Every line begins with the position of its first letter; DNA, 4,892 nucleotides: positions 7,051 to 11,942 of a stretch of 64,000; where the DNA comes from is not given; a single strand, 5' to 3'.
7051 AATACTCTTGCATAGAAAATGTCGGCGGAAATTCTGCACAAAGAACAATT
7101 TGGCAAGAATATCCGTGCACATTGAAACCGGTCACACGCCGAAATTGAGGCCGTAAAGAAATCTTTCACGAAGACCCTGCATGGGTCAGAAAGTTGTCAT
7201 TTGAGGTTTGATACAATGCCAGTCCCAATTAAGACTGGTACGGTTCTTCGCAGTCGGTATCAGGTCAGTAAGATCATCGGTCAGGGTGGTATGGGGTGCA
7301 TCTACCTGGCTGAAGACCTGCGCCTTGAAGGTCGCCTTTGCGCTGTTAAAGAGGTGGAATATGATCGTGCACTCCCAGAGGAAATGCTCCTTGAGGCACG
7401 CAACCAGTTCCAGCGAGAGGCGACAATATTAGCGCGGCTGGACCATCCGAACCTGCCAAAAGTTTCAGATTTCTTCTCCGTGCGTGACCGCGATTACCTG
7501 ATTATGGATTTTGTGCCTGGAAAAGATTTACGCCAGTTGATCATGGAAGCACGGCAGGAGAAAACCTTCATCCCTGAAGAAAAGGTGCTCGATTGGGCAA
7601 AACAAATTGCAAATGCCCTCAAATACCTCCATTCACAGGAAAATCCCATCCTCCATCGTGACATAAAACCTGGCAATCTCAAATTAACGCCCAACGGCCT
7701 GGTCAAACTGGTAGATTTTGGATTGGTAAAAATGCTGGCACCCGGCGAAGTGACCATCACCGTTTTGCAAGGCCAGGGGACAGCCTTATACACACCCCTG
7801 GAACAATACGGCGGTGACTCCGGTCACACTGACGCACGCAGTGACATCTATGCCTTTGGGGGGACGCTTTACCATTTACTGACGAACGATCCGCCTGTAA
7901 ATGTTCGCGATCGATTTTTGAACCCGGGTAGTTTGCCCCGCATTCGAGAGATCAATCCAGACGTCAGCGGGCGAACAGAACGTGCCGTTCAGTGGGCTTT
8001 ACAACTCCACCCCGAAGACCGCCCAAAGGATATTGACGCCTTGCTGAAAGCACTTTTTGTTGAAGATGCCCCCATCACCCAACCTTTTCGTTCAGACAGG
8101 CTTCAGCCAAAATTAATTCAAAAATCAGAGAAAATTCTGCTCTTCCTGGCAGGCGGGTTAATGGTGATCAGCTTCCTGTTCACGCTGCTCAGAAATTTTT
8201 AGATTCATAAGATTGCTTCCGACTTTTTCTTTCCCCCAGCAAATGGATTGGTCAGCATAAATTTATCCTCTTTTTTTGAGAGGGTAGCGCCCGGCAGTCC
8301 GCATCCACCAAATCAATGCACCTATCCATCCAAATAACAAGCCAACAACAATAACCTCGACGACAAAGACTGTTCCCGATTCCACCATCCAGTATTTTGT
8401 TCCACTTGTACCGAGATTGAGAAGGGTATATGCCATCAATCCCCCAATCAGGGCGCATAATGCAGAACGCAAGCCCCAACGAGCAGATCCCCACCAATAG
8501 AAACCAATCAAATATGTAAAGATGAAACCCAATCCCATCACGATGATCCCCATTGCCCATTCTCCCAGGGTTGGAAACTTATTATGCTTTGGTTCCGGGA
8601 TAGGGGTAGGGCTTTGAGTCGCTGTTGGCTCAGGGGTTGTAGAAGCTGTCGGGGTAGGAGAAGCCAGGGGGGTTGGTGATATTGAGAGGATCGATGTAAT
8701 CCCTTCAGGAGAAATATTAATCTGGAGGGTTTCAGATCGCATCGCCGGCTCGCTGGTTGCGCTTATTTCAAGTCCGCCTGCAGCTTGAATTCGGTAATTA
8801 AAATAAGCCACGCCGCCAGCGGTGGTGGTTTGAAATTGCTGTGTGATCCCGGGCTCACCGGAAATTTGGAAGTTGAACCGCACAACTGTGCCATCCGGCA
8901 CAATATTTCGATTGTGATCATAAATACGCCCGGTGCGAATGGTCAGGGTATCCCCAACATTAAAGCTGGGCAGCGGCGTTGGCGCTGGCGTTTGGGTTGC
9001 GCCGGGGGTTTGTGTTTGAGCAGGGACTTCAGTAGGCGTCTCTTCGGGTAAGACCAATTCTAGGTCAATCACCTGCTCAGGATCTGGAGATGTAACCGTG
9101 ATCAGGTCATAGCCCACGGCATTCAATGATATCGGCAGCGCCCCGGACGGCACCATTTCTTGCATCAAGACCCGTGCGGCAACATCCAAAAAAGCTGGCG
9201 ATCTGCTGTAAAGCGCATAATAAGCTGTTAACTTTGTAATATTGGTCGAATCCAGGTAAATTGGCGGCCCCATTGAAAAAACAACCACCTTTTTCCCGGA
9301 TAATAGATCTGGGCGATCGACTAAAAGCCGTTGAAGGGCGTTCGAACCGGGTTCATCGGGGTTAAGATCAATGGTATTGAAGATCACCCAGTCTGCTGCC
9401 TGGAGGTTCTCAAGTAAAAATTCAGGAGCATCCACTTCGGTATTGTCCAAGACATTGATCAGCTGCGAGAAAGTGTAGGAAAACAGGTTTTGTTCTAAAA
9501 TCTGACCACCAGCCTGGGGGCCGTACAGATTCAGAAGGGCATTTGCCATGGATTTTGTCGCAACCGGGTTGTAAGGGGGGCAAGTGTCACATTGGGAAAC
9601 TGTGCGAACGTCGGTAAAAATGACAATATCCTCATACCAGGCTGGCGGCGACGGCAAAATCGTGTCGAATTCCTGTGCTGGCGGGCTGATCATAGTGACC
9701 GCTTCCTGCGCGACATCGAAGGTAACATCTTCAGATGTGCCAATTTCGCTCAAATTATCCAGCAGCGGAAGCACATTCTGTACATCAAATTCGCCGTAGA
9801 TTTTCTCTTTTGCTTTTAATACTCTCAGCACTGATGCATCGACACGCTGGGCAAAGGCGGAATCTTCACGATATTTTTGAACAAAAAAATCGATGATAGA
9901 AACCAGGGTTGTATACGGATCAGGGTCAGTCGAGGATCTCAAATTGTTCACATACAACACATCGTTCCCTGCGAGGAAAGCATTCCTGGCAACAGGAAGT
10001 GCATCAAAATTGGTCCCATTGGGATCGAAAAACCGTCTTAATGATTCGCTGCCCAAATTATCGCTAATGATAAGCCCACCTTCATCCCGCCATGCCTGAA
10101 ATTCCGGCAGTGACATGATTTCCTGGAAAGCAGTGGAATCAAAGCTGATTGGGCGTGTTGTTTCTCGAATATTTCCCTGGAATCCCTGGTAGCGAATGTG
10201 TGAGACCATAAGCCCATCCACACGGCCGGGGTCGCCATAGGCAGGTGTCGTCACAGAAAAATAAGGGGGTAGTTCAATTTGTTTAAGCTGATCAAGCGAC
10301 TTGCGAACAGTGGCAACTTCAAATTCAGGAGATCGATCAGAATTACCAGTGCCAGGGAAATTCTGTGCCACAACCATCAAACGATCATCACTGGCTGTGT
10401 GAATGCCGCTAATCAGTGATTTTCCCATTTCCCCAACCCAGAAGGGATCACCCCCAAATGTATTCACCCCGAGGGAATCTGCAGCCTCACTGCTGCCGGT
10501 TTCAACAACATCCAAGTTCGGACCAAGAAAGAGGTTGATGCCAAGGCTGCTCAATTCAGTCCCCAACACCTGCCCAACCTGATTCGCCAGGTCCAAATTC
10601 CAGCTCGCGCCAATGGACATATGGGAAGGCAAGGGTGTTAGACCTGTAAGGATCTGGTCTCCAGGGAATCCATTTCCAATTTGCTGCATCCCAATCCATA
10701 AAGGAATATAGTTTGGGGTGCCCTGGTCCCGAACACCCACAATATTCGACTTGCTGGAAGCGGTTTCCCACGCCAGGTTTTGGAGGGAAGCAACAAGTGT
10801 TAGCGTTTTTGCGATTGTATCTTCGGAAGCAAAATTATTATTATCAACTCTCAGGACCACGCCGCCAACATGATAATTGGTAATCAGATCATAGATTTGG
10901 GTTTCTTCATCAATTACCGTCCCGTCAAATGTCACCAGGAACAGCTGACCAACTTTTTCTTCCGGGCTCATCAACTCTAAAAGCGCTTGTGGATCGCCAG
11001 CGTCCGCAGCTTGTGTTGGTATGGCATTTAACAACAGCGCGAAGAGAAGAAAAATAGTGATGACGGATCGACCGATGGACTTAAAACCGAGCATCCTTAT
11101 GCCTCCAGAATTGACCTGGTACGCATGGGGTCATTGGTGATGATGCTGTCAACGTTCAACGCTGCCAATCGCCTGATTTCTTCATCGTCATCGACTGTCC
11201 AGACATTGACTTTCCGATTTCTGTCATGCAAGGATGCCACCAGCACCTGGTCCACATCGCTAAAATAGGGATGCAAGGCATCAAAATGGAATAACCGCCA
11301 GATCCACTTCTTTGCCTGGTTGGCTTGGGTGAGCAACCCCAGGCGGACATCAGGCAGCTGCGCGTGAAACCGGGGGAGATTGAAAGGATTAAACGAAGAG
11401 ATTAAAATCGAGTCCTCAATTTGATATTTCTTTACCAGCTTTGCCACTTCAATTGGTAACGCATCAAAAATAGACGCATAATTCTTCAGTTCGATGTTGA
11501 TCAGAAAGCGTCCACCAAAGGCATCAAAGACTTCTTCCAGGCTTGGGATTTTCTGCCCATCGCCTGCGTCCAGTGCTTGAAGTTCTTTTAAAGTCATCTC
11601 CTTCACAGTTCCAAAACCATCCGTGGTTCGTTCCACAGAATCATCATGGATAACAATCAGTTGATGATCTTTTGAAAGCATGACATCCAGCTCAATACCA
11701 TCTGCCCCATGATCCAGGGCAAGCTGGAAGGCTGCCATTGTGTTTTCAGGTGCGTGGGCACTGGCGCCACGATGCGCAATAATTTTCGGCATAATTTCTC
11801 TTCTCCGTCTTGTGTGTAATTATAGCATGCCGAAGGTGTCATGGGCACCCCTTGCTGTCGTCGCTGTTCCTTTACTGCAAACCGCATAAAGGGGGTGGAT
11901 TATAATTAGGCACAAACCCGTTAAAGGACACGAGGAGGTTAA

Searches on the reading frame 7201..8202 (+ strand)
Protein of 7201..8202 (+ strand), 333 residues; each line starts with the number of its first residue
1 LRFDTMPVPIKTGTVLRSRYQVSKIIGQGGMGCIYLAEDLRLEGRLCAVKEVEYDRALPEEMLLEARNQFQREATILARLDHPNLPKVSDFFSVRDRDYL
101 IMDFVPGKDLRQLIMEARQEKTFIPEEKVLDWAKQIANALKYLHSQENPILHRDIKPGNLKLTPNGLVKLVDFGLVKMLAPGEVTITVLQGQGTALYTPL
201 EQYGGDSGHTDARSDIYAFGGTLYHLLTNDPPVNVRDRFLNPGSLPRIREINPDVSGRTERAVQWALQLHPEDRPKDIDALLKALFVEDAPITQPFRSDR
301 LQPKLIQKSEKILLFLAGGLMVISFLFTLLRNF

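Call 23: search_protein_families(library=pfam, proteins=[window:7201-8202:+], max_evalue=0.00001)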
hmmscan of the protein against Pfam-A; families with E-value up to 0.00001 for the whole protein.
window:7201-8202:+ (333 aa): 2 families
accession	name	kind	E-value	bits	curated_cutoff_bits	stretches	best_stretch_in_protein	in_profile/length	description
PF00069.31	Pkinase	-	2.2e-39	135.9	31.7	1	20-275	1-252/263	Protein kinase domain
PF07714.23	PK_Tyr_Ser-Thr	-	3.3e-24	86.1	23.1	1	22-229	3-200/258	Protein tyrosine and serine/threonine kinase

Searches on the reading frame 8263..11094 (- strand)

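Call 23: search_protein_families(library=pfam, proteins=[window:8263-11094:-], max_evalue=0.00001)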
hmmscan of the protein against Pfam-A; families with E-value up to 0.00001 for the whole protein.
window:8263-11094:- (943 aa): 1 family
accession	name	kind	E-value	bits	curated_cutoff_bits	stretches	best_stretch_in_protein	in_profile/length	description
PF00933.27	Glyco_hydro_3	-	5.1e-29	102.1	27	1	45-426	3-314/316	Glycosyl hydrolase family 3 N terminal domain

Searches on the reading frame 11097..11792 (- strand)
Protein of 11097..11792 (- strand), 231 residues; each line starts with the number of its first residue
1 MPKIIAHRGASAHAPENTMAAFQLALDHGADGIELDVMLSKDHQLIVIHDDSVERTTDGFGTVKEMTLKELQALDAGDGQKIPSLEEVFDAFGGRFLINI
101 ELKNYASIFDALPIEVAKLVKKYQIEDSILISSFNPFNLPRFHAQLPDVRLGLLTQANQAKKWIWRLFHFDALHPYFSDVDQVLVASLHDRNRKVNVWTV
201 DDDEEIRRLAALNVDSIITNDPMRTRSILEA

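Call 23: search_protein_families(library=pfam, proteins=[window:11097-11792:-], max_evalue=0.00001)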
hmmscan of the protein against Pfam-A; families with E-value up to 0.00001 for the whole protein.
window:11097-11792:- (231 aa): 2 families
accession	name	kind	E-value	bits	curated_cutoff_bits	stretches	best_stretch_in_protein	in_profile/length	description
PF03009.23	GDPD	-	3.6e-49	168.5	23.6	1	7-222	1-242/244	Glycerophosphoryl diester phosphodiesterase family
PF13653.12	GDPD_2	-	1.7e-08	35.1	27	1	194-222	1-29/30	Glycerophosphoryl diester phosphodiesterase family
